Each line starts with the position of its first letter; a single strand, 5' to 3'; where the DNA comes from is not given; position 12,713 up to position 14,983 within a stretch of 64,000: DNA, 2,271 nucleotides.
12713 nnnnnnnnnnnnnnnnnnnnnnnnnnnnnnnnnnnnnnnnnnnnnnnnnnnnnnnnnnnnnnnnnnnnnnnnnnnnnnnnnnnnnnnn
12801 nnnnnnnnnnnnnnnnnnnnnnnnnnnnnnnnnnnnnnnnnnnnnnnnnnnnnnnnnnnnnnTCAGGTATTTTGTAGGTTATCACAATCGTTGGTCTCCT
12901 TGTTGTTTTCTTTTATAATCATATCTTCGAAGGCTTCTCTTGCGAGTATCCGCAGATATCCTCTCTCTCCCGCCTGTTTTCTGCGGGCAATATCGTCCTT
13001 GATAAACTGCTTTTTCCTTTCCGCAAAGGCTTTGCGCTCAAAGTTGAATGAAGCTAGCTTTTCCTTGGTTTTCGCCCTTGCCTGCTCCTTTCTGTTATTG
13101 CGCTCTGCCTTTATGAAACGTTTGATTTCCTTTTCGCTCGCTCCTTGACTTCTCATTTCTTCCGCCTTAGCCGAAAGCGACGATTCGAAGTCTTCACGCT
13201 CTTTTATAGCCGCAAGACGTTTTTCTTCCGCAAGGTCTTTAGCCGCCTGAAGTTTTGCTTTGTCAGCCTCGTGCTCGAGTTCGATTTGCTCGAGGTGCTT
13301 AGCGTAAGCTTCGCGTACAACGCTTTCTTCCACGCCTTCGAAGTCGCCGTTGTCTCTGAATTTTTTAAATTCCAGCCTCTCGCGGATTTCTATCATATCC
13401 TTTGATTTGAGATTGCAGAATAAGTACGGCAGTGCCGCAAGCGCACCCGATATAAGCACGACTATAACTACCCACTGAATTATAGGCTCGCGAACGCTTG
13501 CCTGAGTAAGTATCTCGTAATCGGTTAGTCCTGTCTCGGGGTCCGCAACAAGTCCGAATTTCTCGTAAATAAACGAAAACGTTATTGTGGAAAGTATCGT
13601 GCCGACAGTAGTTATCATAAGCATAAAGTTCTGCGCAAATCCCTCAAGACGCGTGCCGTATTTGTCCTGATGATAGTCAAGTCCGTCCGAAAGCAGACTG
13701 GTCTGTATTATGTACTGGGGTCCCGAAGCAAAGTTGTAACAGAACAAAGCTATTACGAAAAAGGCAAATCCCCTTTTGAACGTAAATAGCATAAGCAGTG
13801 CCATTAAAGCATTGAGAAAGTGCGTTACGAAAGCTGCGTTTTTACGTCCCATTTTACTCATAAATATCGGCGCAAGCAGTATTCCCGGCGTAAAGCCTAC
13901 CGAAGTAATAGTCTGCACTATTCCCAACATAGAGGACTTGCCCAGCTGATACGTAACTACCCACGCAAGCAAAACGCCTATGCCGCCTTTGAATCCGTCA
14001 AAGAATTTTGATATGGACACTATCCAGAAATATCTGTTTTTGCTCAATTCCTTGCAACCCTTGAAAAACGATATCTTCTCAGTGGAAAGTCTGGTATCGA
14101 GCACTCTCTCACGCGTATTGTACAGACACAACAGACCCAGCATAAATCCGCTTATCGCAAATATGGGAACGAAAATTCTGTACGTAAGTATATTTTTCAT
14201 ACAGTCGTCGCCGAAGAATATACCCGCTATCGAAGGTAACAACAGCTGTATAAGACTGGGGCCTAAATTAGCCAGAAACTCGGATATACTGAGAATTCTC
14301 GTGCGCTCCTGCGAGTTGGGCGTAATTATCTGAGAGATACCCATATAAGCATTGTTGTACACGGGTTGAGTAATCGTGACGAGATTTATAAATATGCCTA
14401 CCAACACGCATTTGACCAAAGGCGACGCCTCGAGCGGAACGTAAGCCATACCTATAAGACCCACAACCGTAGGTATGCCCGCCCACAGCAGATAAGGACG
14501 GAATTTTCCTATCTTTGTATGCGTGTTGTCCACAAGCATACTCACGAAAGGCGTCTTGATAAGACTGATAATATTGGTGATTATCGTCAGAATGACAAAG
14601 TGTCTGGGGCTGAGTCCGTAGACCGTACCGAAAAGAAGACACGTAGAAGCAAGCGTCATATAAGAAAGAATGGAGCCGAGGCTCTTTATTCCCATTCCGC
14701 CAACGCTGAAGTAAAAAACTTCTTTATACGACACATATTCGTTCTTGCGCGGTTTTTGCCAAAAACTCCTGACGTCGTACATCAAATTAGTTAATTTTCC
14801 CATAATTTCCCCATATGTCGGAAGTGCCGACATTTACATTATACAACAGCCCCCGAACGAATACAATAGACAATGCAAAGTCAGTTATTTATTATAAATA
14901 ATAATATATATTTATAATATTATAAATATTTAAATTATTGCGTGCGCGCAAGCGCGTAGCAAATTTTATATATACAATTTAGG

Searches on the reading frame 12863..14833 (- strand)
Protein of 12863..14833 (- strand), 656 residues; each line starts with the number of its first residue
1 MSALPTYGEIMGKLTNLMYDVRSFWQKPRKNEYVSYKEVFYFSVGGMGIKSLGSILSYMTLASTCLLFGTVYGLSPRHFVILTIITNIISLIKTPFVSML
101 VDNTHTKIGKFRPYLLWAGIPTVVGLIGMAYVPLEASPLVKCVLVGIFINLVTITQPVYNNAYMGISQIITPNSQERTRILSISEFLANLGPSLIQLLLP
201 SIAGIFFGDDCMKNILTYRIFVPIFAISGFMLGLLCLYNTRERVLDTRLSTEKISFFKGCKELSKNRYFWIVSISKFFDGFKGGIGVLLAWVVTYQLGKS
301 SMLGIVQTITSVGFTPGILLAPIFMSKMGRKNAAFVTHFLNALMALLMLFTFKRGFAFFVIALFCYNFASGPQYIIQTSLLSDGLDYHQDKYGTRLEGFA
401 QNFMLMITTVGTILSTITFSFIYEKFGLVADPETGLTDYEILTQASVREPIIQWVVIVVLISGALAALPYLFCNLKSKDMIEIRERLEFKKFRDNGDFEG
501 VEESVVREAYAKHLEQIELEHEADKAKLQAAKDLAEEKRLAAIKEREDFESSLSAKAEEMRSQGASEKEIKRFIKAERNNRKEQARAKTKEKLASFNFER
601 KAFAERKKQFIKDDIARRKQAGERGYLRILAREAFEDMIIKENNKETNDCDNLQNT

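Call 11: search_protein_families(library=pfam, proteins=[window:12863-14833:-], max_evalue=0.001)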
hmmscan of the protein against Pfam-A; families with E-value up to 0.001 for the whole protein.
window:12863-14833:- (656 aa): 1 family
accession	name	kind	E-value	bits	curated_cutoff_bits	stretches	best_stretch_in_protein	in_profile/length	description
PF13347.12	MFS_2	-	1.3e-39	136.5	27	1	43-452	3-411/427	MFS/sugar transport protein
